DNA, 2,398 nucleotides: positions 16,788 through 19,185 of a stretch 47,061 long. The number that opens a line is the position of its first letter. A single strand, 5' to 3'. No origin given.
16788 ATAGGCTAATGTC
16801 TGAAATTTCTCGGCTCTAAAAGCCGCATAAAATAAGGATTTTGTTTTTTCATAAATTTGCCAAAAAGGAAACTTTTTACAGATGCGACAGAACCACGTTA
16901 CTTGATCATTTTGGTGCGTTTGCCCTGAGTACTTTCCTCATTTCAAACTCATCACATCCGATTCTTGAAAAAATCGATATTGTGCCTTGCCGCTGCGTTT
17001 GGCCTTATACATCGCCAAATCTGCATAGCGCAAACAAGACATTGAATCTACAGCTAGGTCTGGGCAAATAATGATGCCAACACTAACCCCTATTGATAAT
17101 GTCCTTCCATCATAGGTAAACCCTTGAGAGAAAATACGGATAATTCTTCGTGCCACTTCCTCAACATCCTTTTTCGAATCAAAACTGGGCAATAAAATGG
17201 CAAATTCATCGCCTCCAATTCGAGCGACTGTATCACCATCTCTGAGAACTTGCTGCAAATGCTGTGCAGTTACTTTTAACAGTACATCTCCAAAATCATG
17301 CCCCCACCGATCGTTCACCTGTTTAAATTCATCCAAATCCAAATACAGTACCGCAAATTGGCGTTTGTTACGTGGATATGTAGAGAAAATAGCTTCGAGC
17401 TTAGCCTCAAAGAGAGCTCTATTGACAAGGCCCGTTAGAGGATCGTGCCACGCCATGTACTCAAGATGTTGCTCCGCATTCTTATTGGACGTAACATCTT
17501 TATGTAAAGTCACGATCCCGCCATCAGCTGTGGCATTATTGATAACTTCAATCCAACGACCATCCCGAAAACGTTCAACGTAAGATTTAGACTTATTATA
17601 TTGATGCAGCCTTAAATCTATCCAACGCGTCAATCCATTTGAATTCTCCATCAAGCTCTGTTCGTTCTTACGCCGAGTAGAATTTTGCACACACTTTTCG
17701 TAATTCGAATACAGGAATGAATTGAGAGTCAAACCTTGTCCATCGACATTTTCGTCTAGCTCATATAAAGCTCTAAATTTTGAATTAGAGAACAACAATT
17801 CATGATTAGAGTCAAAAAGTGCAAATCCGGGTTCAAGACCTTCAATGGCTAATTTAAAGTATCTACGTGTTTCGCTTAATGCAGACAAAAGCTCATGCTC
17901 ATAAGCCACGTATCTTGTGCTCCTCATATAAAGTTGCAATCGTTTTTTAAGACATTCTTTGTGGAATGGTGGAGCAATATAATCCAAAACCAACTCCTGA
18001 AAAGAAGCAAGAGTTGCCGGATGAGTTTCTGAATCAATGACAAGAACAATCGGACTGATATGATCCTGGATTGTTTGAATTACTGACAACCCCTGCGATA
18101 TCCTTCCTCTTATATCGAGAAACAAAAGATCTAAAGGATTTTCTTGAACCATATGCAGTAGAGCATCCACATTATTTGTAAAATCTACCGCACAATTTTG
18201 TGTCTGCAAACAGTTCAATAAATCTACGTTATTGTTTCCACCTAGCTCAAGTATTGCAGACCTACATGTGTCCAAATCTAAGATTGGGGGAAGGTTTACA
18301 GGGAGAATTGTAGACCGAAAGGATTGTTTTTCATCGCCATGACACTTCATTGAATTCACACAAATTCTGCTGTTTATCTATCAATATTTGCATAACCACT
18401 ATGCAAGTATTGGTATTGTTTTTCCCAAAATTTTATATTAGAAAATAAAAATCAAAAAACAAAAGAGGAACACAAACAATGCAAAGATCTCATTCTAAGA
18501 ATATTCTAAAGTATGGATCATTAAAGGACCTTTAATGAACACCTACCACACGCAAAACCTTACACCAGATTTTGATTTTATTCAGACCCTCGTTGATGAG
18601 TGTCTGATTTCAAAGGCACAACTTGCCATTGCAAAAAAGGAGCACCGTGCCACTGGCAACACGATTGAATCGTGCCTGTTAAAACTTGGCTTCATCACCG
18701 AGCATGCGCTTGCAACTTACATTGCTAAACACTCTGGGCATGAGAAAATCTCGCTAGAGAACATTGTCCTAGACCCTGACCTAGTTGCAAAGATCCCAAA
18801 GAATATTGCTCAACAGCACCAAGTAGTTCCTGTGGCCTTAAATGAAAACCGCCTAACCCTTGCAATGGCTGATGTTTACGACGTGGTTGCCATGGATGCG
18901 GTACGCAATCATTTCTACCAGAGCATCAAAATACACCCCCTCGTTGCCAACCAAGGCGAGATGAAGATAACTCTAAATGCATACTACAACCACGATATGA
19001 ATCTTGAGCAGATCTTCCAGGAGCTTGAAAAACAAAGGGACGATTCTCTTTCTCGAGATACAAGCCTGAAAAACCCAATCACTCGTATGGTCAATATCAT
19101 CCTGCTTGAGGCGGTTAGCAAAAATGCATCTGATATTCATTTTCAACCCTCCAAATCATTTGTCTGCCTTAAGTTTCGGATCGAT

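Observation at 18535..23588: Five-gene ATPase-platform-alignment operon with no pilin, peptidase or secretin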

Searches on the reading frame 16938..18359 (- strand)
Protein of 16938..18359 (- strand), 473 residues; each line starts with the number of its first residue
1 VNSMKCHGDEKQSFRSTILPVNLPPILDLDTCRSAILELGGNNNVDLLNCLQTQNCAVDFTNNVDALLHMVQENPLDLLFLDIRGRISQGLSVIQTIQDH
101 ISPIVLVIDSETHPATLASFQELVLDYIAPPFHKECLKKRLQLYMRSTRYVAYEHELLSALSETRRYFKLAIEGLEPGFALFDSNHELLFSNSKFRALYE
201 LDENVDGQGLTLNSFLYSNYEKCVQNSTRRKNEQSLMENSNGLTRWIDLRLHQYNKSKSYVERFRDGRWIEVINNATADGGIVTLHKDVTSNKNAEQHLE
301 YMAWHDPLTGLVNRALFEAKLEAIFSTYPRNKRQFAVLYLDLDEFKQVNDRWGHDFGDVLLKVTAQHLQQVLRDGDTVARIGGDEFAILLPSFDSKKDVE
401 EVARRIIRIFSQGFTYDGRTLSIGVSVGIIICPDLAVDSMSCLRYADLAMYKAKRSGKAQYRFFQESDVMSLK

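Call 3: search_protein_families(library=pfam, proteins=[window:16938-18359:-], max_evalue=1)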
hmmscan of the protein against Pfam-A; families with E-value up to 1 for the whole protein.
window:16938-18359:- (473 aa): 3 families
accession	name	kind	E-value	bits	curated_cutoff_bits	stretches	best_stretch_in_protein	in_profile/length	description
PF00990.26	GGDEF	-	9e-46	156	23.8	1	303-459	1-160/161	Diguanylate cyclase, GGDEF domain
PF12860.13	PAS_7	-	4.7e-16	59.4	27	1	173-297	2-115/115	PAS fold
PF00072.30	Response_reg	-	4.6e-07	30.4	30.2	1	49-141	16-110/111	Response regulator receiver domain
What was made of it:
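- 16938..18359 (-): Divergently transcribed REC-PAS-GGDEF diguanylate cyclase. The GGDEF motif and an RxxD I-site are present. It is the conserved neighbour of the operon in the window's subclade. Pfam GGDEF 156 bits, PAS_7 59 bits, Response_reg 30 bits (call 3).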

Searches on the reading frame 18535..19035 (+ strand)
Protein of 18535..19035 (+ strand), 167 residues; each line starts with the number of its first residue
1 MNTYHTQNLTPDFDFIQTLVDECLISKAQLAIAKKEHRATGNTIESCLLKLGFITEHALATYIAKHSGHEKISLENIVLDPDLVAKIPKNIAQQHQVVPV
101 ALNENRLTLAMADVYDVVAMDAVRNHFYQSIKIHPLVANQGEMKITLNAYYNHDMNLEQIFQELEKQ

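Call 73: search_solved_structures(query=window:18535-19035:+, max_evalue=0.01, show_alignments=5)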
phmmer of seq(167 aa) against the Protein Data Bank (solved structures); distinct sequences matched with E-value up to 0.01: 15.
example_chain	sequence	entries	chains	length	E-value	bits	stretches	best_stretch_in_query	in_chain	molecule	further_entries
6f8l_G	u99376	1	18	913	1.4e-20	77.2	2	32-164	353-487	Type IV pilus assembly protein PilF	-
5zfr_A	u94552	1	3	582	2.5e-17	66.7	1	6-165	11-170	Type IV pilus biogenesis ATPase PilB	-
3jc8_Ba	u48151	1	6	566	4.1e-15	59.5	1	18-159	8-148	Type IV-A pilus assembly ATPase PilB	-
6olj_C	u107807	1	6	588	1.2e-14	57.9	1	18-165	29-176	Type IV pilus biogenesis ATPase PilB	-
5tsg_B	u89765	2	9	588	1.2e-14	57.9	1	18-165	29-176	Type IV pilus biogenesis ATPase PilB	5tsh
5htl_A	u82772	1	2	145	3.3e-09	40.4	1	18-127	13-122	MSHA biogenesis protein MshE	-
6ejf_G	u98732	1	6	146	6.7e-08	36.1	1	31-141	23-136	Type IV pilus assembly protein PilF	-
9g1w_A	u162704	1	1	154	1.1e-06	32.2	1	18-124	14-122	Type IV pilus assembly ATPase PilB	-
7lkm_A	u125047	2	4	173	0.003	21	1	49-150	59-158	Pilus biogenesis protein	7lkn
7lko_B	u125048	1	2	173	0.004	20.6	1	51-150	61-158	Pilus biogenesis protein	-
6ejf_J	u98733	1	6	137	0.0072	19.8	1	17-117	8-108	Type IV pilus assembly protein PilF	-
9gl5_A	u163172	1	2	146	0.0077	19.7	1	17-117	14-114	ATP-binding motif-containing protein pilF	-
8pdk_A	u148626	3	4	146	0.0077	19.7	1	17-117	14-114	c-di-GMP binding domain of the ATPase enzyme PilF | ATP-binding motif-containing protein pilF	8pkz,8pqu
9glg_A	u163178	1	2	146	0.0077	19.7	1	17-117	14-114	ATP-binding motif-containing protein pilF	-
8pfa_A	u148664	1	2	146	0.0089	19.5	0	17-117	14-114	c-di-GMP binding domain of the ATPase enzyme PilF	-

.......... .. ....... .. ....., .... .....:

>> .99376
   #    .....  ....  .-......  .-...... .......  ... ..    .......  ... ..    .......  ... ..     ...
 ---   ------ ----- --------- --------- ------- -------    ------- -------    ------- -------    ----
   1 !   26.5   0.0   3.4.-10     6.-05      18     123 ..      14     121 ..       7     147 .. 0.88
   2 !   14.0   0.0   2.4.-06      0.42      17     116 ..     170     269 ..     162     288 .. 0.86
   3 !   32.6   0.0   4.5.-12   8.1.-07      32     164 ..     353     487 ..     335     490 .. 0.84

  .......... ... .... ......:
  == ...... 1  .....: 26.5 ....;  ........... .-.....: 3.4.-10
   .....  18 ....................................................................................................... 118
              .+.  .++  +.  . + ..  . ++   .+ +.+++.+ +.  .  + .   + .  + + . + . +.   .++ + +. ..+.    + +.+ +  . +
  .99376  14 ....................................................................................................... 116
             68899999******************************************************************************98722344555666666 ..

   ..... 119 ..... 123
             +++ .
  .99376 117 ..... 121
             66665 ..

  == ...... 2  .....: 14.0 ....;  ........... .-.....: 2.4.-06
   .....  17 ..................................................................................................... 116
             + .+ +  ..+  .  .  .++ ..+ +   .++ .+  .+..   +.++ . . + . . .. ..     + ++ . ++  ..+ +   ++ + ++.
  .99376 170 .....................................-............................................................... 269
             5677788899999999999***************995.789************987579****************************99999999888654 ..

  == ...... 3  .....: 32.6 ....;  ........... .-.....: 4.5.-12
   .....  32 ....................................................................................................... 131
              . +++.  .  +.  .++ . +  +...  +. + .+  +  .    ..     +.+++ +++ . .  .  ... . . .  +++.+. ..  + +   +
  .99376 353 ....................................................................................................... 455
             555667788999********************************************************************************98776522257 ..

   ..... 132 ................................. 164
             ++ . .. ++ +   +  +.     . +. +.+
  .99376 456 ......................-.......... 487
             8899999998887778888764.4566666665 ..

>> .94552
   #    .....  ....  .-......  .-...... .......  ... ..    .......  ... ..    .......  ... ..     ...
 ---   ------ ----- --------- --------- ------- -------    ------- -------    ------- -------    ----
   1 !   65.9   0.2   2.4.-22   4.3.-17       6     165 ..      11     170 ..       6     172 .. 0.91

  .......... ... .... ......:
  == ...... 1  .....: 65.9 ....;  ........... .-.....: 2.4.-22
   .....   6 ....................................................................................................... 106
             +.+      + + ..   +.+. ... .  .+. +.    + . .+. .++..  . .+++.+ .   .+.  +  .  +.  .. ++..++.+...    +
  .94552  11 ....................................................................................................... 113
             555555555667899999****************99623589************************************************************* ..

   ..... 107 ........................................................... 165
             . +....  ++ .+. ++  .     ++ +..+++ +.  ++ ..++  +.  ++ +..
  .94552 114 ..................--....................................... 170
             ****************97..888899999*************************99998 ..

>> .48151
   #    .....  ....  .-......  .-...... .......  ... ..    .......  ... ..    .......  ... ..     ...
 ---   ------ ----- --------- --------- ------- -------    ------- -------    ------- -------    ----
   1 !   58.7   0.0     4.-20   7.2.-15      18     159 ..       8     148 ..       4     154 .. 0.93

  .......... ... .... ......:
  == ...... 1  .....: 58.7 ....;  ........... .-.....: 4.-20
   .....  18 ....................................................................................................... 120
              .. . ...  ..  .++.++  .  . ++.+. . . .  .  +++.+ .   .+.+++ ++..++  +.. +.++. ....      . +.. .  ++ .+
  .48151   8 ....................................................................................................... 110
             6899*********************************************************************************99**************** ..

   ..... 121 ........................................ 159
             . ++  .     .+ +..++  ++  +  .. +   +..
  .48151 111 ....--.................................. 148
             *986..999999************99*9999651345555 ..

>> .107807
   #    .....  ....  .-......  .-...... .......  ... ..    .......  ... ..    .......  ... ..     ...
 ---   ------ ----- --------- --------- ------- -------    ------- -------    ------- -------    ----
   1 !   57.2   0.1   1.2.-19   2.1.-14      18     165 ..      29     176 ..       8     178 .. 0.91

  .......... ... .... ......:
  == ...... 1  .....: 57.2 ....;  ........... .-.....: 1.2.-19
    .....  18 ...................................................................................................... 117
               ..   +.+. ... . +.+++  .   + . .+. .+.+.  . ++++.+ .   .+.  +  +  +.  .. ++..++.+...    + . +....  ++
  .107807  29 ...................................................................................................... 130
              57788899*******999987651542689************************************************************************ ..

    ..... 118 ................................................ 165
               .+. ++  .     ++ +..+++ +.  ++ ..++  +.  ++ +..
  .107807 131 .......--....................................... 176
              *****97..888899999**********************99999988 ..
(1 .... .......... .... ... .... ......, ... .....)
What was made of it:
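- Closest known: MSHA. Same: An ATPase with an MshEN-type N-terminal domain (PDB 5htl match, E 3.3e-9, call 73).
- Closest known: MSHA. Different: The N-domain of E is closer to Geobacter/Myxococcus PilB (57.9-66.7 bits) than to MshE (40 bits) (call 73).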
